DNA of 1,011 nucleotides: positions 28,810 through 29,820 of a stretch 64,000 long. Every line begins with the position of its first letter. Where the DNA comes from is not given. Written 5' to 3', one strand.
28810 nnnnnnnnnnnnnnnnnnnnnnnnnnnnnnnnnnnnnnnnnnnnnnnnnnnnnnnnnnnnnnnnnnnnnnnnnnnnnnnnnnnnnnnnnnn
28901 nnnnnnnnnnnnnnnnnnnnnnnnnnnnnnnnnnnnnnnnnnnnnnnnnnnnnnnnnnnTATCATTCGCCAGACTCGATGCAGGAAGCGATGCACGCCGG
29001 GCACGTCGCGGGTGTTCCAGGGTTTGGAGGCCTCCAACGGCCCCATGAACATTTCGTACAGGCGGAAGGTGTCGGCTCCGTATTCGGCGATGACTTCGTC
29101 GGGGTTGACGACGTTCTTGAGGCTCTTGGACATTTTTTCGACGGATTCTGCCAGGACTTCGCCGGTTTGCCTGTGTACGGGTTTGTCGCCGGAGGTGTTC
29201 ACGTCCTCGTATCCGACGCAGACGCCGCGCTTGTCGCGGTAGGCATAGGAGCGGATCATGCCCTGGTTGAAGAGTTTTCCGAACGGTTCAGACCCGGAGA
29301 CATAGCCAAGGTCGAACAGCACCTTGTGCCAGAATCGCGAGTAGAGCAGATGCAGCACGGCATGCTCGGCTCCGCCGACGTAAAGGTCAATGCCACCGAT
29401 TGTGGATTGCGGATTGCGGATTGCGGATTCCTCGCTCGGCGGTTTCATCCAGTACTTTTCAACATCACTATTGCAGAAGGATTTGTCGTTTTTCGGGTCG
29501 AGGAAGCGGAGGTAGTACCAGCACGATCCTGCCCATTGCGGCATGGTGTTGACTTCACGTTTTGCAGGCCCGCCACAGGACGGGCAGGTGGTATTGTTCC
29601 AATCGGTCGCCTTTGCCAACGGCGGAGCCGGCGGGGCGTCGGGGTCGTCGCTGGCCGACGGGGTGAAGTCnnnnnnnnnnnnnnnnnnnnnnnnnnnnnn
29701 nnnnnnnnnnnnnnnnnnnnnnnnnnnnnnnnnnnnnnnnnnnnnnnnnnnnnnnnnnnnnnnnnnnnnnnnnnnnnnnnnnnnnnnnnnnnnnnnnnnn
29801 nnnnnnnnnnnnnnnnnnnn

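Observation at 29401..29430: The same CAATCCG heptamer repeat is inserted in-frame into two housekeeping genes (leuS, trpA) and recurs intergenically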

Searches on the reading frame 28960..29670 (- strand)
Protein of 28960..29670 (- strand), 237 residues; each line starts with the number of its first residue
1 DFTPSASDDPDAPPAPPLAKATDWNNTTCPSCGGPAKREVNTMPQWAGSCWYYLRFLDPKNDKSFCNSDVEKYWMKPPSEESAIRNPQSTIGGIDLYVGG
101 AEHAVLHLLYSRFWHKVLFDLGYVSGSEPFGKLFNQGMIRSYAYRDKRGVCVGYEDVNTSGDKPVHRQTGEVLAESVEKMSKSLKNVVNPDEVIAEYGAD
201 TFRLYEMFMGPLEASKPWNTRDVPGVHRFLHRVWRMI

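Call 73: search_solved_structures(query=window:28960-29670:-, show_alignments=2, max_evalue=1e-10)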
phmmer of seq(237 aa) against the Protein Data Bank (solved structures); distinct sequences matched with E-value up to 1e-10: 17.
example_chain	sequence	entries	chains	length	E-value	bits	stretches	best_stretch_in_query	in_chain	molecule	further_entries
3ziu_A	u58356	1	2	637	6.1e-46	159.9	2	15-140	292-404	LEUCYL-TRNA SYNTHETASE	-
6q89_A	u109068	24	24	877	6.8e-44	153.1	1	15-236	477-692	Leucine--tRNA ligase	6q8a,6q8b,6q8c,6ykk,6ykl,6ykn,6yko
7nu1_A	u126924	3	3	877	6.8e-44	153.1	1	15-236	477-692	Leucine--tRNA ligase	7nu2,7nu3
7nty_A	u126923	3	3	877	3.4e-43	150.9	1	15-236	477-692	Leucine--tRNA ligase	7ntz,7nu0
7nua_A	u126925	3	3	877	1e-42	149.3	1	15-236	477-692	Leucine--tRNA ligase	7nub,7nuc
2v0c_A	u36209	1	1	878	3e-32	115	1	15-142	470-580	AMINOACYL-TRNA SYNTHETASE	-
1h3n_A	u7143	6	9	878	3e-32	115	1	15-142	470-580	LEUCYL-TRNA SYNTHETASE | AMINOACYL-TRNA SYNTHETASE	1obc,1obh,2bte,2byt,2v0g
9tjv_A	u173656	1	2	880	3.8e-31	111.4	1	17-237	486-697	Leucine--tRNA ligase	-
9tjw_A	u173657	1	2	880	3.8e-31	111.4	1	17-237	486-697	Leucine--tRNA ligase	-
9twu_A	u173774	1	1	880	3.8e-31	111.4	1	17-237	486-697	Leucine--tRNA ligase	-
9twv_A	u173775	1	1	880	3.8e-31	111.4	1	17-237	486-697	Leucine--tRNA ligase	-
3zgz_A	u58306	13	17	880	3.8e-31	111.4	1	17-237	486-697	LEUCINE--TRNA LIGASE | LEUCYL-TRNA SYNTHETASE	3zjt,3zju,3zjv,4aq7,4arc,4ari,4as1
9tws_A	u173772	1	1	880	3.8e-31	111.4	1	17-237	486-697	Leucine--tRNA ligase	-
5omw_A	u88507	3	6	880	3.8e-31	111.4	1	17-237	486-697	Leucine--tRNA ligase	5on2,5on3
9twt_A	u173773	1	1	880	3.8e-31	111.4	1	17-237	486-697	Leucine--tRNA ligase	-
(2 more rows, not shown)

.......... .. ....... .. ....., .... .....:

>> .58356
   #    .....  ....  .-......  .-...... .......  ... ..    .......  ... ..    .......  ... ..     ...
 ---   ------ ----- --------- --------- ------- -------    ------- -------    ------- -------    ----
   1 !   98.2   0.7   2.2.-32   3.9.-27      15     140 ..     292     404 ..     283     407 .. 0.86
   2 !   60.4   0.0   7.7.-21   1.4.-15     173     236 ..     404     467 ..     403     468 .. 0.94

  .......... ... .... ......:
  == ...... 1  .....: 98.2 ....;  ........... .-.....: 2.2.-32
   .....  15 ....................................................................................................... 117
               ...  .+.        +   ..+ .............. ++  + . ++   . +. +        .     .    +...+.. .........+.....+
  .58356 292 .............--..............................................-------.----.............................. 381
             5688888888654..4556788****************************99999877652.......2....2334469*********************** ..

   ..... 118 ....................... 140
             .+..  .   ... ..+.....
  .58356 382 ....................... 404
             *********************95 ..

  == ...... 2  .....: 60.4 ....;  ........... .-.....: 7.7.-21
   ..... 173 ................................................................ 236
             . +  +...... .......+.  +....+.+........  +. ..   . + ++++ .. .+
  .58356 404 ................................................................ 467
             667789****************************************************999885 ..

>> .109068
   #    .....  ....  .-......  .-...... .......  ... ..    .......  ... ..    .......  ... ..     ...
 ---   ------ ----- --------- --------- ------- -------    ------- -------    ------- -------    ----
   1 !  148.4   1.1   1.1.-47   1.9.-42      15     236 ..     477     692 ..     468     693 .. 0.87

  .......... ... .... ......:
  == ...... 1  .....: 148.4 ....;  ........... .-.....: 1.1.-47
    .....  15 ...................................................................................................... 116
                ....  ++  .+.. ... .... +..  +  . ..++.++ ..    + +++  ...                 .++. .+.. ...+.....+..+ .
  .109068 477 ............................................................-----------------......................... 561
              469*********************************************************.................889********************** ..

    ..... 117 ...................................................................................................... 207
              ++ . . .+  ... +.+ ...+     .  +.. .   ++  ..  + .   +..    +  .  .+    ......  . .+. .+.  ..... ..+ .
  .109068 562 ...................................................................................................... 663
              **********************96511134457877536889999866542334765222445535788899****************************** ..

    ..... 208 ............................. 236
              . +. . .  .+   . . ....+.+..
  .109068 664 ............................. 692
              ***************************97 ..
